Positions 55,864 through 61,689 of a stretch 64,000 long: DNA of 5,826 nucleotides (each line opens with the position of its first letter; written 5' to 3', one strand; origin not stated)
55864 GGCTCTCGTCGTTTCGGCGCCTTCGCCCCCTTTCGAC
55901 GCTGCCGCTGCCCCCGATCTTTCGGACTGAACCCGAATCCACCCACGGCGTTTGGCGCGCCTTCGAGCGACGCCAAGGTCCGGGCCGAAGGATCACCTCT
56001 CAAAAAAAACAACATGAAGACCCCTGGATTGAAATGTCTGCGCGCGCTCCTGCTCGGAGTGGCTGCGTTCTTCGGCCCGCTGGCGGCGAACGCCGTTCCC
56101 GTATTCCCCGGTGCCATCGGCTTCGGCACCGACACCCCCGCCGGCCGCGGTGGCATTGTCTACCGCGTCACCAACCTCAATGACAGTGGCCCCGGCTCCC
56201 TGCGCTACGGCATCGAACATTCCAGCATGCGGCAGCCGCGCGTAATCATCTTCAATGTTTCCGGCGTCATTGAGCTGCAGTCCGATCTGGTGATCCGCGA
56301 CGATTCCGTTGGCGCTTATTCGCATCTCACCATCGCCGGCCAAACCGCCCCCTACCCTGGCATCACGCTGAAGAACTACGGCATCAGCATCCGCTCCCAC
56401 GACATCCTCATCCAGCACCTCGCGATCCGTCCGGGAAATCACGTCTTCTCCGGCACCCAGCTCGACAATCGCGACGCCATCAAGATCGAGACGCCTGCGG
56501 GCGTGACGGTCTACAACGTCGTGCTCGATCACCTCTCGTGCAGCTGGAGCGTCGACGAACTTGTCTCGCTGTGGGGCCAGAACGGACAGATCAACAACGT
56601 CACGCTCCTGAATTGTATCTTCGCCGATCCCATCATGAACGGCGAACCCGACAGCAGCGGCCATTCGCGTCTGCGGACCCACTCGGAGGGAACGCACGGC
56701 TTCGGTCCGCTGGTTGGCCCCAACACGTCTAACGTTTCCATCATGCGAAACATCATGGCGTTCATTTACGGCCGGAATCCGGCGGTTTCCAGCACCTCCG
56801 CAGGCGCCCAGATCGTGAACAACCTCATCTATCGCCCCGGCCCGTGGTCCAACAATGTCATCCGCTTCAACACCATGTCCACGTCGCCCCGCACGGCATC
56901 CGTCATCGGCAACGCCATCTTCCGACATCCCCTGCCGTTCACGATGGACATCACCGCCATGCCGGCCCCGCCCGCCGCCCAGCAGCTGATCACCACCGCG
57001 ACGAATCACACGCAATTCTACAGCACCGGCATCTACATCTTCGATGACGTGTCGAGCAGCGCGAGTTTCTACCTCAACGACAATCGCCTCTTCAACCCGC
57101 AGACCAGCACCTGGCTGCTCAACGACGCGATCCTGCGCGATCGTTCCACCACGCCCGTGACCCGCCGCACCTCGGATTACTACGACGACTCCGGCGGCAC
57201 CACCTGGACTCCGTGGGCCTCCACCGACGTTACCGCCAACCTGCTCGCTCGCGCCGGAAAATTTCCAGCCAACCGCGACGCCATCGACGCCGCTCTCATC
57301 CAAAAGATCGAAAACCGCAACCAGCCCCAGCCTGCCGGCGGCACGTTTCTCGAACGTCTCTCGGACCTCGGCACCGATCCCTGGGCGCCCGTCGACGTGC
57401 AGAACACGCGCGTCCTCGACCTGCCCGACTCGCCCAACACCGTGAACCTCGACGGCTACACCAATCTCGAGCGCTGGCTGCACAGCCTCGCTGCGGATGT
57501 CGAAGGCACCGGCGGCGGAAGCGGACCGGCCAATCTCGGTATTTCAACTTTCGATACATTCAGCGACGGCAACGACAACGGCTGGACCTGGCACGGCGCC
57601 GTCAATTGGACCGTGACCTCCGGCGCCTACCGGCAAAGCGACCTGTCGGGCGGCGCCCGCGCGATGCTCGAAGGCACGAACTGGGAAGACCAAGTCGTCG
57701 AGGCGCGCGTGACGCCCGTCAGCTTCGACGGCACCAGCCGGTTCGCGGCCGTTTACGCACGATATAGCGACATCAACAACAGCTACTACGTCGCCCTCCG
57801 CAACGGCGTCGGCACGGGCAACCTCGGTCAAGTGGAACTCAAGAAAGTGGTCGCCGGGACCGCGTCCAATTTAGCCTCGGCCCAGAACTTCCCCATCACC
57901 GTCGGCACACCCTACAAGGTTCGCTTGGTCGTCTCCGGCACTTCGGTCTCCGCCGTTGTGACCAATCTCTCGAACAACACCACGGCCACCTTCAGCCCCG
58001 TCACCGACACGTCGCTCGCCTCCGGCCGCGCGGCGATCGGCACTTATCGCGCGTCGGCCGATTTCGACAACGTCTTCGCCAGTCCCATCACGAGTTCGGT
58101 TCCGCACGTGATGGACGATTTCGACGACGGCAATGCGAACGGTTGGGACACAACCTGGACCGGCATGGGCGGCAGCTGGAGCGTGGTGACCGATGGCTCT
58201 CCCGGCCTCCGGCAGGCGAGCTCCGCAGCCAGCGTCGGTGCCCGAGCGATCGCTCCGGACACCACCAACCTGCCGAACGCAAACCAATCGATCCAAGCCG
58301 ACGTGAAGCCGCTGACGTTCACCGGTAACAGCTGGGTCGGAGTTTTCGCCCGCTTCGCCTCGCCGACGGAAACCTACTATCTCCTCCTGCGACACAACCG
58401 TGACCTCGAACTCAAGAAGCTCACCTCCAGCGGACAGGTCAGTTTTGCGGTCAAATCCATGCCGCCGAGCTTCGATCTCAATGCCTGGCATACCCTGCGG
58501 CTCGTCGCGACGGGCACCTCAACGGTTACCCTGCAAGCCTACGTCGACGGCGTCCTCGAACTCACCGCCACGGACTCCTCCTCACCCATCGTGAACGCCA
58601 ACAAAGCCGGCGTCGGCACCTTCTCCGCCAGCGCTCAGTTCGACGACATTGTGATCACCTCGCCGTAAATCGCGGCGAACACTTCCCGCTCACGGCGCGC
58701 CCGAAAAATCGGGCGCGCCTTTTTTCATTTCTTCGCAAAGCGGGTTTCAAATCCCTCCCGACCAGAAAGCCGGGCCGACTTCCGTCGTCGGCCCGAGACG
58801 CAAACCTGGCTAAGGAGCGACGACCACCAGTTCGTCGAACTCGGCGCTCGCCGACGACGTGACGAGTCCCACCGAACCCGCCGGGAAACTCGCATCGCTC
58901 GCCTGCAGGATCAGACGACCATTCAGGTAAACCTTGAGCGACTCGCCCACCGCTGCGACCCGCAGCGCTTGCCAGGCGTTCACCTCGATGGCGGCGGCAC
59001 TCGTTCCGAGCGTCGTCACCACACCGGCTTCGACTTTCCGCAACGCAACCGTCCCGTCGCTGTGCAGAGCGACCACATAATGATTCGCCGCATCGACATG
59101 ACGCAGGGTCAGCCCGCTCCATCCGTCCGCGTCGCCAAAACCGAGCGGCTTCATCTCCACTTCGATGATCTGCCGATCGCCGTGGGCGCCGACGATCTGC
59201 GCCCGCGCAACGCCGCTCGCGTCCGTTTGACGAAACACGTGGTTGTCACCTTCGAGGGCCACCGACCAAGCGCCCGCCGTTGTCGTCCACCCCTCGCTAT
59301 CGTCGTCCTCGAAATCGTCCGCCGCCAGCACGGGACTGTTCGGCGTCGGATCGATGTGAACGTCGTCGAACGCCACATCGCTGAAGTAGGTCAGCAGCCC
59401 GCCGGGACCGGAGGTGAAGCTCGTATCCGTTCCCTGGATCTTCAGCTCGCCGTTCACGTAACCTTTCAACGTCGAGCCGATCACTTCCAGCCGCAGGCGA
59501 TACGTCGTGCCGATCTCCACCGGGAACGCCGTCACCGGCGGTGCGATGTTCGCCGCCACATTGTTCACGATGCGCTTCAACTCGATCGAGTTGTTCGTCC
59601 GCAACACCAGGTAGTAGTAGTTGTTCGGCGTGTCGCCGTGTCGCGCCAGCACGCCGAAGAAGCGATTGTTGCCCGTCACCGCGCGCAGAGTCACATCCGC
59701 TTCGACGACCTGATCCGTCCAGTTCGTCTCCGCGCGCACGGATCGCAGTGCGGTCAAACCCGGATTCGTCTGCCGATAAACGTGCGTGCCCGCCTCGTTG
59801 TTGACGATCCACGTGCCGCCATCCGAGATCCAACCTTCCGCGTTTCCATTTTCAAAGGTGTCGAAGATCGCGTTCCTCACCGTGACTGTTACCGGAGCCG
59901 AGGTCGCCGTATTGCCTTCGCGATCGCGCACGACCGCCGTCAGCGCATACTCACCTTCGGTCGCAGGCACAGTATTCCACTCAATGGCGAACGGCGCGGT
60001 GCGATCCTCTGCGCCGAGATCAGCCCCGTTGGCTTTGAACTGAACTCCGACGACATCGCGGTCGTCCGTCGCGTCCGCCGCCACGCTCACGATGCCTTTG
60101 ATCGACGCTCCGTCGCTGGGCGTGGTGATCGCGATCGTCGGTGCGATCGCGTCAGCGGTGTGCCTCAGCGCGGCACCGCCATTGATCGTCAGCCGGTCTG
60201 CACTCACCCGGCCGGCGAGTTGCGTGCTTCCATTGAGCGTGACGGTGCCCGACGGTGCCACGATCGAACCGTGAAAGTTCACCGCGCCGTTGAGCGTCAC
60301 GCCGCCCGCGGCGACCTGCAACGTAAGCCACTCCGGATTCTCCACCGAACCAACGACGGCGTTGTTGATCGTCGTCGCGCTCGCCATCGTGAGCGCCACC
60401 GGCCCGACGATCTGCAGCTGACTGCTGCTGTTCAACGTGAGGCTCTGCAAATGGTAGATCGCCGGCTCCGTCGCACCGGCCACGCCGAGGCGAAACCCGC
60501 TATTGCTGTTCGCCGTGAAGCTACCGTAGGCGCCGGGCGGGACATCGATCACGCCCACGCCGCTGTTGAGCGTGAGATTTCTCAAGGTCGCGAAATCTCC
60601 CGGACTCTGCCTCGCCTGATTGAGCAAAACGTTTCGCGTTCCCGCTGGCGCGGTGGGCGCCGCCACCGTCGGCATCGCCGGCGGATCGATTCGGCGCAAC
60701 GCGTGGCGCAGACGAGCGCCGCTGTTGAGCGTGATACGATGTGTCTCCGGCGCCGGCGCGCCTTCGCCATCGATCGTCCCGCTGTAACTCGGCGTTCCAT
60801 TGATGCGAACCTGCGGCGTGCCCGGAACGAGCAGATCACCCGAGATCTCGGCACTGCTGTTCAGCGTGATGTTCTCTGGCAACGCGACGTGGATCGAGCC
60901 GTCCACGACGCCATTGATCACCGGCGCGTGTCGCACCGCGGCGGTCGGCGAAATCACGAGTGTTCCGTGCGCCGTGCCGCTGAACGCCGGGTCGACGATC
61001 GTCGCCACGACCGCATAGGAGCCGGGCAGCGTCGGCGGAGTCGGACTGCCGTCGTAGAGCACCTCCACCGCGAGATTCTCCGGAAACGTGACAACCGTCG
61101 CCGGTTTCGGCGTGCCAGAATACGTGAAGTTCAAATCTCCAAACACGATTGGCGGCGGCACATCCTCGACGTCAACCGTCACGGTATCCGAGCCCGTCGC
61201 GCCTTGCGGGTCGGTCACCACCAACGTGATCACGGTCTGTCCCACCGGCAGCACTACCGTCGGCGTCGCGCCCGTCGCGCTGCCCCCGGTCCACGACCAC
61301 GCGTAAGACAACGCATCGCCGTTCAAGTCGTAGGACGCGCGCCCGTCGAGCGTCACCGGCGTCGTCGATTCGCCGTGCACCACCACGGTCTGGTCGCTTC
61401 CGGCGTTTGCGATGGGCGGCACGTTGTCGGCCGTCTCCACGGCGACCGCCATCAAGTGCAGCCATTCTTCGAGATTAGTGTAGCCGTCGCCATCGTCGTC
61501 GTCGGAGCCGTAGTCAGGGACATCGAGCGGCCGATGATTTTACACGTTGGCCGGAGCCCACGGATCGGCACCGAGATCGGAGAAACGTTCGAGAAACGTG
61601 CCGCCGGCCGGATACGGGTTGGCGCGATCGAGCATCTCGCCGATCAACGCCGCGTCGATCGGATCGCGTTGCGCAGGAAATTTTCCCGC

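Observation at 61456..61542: A single in-frame TAA splits a roughly 1374-codon pectate-lyase-like gene exactly at its conserved domain junction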

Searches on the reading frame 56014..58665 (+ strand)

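Call 10: search_protein_families(library=pfam, proteins=[window:56014-58665:+], max_evalue=0.01)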
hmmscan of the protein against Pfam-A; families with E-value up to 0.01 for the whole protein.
window:56014-58665:+ (884 aa): 1 family
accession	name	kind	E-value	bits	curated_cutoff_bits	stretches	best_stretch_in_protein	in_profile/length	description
PF06439.18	3keto-disac_hyd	-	0.00034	21.2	26.8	0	703-859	6-158/187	3-keto-disaccharide hydrolase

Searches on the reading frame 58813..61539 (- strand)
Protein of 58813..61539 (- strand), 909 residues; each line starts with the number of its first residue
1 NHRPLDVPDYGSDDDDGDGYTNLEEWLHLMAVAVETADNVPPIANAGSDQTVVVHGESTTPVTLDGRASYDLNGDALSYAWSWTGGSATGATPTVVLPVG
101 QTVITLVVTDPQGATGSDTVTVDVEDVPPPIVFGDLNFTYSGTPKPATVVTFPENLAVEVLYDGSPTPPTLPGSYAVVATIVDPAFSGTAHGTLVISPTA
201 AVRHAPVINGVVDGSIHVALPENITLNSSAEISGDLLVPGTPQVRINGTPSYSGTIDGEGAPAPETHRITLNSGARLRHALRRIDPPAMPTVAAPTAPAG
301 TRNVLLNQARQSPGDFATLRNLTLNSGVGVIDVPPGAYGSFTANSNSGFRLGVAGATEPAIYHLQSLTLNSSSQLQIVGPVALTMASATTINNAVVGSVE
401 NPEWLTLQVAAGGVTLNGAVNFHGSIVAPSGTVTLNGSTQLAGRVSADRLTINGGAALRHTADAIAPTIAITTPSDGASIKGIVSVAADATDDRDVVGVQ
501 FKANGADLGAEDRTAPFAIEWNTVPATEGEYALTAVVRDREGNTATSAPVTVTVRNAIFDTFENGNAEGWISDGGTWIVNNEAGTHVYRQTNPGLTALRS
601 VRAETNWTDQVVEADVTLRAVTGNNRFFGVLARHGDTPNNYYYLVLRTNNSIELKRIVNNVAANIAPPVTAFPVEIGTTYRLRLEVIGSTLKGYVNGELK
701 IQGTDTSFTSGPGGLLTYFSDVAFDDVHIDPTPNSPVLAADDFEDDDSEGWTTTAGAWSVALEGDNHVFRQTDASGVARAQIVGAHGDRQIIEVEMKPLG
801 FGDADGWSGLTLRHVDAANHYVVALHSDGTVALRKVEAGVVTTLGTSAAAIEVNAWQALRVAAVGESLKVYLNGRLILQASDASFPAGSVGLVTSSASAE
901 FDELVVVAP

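Call 10: search_protein_families(library=pfam, proteins=[window:58813-61539:-], max_evalue=0.01)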
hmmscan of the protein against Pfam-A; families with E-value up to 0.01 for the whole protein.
window:58813-61539:- (909 aa): 10 families
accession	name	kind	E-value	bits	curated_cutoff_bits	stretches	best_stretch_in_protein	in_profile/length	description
PF18887.5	MBG_3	-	4.4e-22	78.4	25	1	132-198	4-70/72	MBG domain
PF17957.7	Big_7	-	1.6e-14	54.7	24.1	1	467-535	1-70/70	Bacterial Ig domain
PF06439.18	3keto-disac_hyd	-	1.8e-09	38.3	26.8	1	743-904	6-184/187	3-keto-disaccharide hydrolase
PF22352.2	K319L-like_PKD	-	6.8e-08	32.9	27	1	46-124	1-84/84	K319L-like, PKD domain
PF18911.6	PKD_4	-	4.2e-07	30.4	27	1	39-124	1-85/85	PKD domain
PF04519.19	Bactofilin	-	2.2e-06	28.3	27.9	0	407-458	45-93/98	Polymer-forming cytoskeletal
PF23981.1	DUF7305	-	6.1e-05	23.4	27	1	383-460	95-178/185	Domain of unknown function (DUF7305)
PF19077.6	Big_13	-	0.0009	20.1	27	1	492-554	36-100/102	Bacterial Ig-like domain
PF02494.22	HYR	-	0.0011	19.6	21.7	0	89-124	46-81/81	HYR domain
PF13385.13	Laminin_G_3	-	0.0029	18.2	27.6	0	804-882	30-107/151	Concanavalin A-like lectin/glucanases superfamily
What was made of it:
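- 61168..61425 (-): PKD / K319L-like PKD domain. Pfam PF22352 and PF18911 (call 10).
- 60946..61146 (-): MBG_3 domain. Pfam PF18887, E 4e-22 (call 10).
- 60160..60393 (-): Beta-helical region resembling DUF7305 or bactofilin. The Bactofilin whole-protein score (28.3 bits) just exceeds its cut-off (27.9) but no single stretch passes on its own, and DUF7305 (23.4 bits) is below its cut-off (27). Pfam PF23981 and PF04519 (call 10).
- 59935..60141 (-): Big_7 bacterial Ig-like domain. Pfam PF17957, E 2e-14 (call 10).
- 58828..59313 (-): Second LamG-like domain (3-keto-disaccharide hydrolase / DUF1080 family). Pfam PF06439, E 2e-9 (call 10).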

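Call 26: find_encoding_contigs(protein=window:58813-61452:-, flank=2000, max_places=10)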
Protein window:58813-61452:- (880 aa): 4 contigs read that carry it; 2 places shown.
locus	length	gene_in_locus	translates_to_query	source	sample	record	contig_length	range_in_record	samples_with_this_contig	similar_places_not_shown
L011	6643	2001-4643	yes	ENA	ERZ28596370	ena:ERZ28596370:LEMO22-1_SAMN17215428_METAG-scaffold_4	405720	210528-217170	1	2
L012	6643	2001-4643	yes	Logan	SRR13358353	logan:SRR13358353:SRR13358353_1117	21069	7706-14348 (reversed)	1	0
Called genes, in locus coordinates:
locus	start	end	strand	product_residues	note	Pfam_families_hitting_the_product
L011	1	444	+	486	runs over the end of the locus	-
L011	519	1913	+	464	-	-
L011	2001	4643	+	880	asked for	PF18911:PKD_4 (faint), PF22352:K319L-like_PKD (weak), PF18887:MBG_3, PF04519:Bactofilin (faint), PF17957:Big_7, PF06439:3keto-disac_hyd (faint)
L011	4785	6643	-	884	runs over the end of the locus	-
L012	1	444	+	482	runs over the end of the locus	-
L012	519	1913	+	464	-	-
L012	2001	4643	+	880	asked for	PF18911:PKD_4 (faint), PF22352:K319L-like_PKD (weak), PF18887:MBG_3, PF04519:Bactofilin (faint), PF17957:Big_7, PF06439:3keto-disac_hyd (faint)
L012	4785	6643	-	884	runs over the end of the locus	-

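Call 35: search_protein_families(library=ncbifam, proteins=[window:58813-61539:-, P0125], max_evalue=0.1)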
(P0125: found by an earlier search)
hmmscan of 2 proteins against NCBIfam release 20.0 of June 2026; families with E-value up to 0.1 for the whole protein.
window:58813-61539:- (909 aa): 4 families
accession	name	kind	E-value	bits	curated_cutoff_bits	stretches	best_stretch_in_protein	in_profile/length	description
NF038112.1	myxo_dep_M36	subfamily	8.8e-11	39.7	1500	1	36-128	1184-1286/1604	myxosortase-dependent M36 family metallopeptidase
NF033932.1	LapB_rpt_80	domain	0.0072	16.6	45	0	529-557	1-29/83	LapB repeat-containing protein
NF042425.1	Amuc_1099_fam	equivalog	0.021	14.4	50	1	5-26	120-141/321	Amuc_1099 family pilus-like system protein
NF012211.1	tand_rpt_95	domain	0.069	13.1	90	0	100-127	60-87/98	tandem-95 repeat protein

P0125 (1374 aa): 3 families
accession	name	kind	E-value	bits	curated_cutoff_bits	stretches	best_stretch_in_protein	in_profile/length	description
NF041900.1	pec_ly_PelZ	equivalog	1.7e-46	158.9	840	1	8-300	6-283/422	pectate lyase PelZ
NF038112.1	myxo_dep_M36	subfamily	1.2e-09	35.9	1500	1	500-597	1183-1291/1604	myxosortase-dependent M36 family metallopeptidase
NF042425.1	Amuc_1099_fam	equivalog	0.024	14.2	50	1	466-491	116-141/321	Amuc_1099 family pilus-like system protein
